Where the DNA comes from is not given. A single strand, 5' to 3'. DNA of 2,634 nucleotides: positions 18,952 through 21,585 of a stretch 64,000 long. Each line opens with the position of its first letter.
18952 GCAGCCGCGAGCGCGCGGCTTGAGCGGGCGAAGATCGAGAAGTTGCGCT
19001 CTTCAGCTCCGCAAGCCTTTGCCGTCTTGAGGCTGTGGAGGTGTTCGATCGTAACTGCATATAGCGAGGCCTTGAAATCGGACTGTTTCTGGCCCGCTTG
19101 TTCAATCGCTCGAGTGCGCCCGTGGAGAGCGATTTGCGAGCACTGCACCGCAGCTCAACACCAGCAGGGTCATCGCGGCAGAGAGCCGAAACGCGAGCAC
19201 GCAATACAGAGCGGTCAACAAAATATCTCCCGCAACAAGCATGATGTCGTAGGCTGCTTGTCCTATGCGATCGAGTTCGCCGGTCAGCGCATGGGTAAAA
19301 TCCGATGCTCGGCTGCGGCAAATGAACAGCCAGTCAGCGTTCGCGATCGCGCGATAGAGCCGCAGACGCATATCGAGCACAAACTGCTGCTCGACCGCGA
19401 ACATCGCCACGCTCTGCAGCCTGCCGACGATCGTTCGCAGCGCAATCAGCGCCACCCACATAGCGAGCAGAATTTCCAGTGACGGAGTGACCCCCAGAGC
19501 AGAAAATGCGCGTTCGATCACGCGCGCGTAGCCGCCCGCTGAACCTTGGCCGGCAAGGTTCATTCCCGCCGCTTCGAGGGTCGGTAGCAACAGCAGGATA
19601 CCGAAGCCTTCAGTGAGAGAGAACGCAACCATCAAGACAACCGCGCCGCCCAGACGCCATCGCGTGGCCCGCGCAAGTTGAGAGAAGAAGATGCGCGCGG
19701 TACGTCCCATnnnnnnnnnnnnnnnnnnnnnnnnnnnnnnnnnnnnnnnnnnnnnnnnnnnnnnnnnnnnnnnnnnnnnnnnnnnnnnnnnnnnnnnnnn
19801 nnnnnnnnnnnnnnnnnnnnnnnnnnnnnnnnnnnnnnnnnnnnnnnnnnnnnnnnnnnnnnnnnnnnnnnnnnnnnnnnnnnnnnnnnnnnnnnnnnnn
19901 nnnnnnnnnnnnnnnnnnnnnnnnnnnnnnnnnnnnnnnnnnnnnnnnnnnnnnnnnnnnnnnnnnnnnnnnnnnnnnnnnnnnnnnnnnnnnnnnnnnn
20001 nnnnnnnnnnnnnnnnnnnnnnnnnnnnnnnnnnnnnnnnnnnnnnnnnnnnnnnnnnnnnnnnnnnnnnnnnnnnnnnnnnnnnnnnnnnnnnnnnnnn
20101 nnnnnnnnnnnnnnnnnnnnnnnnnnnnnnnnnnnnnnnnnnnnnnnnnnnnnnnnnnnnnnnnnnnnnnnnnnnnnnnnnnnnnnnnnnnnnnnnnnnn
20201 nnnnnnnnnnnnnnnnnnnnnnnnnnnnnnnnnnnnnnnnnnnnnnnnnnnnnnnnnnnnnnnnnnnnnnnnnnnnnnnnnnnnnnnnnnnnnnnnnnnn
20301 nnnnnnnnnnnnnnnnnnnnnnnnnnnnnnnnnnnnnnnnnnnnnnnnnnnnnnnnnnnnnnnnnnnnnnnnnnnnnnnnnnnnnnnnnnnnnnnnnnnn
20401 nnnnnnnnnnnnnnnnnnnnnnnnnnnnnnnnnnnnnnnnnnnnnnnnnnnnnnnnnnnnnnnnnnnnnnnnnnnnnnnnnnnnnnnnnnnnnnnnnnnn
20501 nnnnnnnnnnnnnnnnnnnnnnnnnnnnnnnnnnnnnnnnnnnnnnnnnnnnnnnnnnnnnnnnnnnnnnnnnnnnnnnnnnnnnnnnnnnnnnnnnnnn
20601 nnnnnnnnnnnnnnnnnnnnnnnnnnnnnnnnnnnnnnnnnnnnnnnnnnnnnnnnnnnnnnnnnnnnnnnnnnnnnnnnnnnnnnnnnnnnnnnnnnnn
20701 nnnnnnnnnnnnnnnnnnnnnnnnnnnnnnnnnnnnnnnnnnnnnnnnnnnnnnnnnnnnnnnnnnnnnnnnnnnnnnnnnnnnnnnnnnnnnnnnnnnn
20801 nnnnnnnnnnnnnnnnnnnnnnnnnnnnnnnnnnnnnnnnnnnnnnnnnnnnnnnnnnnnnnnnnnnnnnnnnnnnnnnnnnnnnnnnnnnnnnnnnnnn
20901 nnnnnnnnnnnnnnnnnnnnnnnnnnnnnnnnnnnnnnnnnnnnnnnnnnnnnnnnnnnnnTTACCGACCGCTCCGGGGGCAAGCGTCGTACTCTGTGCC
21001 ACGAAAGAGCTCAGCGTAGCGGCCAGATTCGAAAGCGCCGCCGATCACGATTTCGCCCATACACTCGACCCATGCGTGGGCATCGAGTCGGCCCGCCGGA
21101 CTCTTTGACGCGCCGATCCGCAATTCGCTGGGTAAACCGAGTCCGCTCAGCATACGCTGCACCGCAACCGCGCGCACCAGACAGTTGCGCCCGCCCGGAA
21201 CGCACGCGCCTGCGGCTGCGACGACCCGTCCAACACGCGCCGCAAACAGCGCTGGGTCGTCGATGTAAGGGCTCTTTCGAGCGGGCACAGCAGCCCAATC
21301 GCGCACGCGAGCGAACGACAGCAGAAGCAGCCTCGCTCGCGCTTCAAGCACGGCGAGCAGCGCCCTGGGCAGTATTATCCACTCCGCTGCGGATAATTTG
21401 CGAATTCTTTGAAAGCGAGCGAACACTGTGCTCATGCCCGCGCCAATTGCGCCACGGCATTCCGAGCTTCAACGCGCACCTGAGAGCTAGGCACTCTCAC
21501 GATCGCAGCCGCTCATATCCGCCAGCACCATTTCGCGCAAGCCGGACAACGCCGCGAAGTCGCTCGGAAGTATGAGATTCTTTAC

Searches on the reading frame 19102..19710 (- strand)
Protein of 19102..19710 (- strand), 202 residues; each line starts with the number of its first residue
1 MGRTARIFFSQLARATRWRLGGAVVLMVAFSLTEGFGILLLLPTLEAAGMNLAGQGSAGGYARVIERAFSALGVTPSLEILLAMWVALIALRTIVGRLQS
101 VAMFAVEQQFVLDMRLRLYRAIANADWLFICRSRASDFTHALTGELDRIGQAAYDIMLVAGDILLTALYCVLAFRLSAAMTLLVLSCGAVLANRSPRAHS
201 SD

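Call 6: search_protein_families(library=pfam, proteins=[window:19102-19710:-], max_evalue=0.01)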
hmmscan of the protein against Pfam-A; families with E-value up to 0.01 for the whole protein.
window:19102-19710:- (202 aa): 1 family
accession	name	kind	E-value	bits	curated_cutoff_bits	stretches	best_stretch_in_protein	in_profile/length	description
PF00664.28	ABC_membrane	-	1.2e-08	35.4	28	1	73-190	33-153/274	ABC transporter transmembrane region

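Call 19: search_protein_families(library=ncbifam, proteins=[window:19102-19710:-], max_evalue=0.01)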
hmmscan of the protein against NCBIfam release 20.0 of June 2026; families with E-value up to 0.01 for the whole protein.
window:19102-19710:- (202 aa): 3 families
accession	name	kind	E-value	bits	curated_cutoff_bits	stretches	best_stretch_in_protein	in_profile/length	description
NF045513.1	HepA_fam_ABC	equivalog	7.4e-05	21.4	725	1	23-186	39-202/610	heterocyst formation ABC transporter subunit HepA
NF008055.0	PRK10789.1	equivalog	0.00024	19.7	845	1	82-191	56-171/590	SmdA family multidrug ABC transporter permease/ATP-binding protein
TIGR02203.1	MsbA_lipidA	equivalog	0.0013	17.3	602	1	62-188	38-165/572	lipid A export permease/ATP-binding protein MsbA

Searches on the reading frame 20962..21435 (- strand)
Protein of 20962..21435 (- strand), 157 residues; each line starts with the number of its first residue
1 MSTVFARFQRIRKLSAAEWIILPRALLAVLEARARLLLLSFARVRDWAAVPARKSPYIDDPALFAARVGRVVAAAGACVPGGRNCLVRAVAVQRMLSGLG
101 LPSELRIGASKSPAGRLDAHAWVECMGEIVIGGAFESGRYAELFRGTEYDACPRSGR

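Call 6: search_protein_families(library=pfam, proteins=[window:20962-21435:-], max_evalue=0.01)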
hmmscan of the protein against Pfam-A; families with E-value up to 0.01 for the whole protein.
window:20962-21435:- (157 aa): 1 family
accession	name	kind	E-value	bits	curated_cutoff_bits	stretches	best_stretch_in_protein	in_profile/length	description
PF13471.12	Transglut_core3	-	4.8e-20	72.1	26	1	29-144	2-116/117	Transglutaminase-like superfamily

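Call 19: search_protein_families(library=ncbifam, proteins=[window:20962-21435:-], max_evalue=0.01)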
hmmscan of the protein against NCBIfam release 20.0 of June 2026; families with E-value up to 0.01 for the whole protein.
window:20962-21435:- (157 aa): 1 family
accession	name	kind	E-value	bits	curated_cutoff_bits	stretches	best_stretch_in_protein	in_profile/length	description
NF033537.1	lasso_biosyn_B2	equivalog_domain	1.1e-22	80.9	33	1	21-142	4-128/132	lasso peptide biosynthesis B2 protein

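Call 51: search_solved_structures(query=window:20962-21435:-, max_evalue=1, show_alignments=2)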
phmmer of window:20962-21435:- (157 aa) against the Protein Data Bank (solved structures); distinct sequences matched with E-value up to 1: 0.
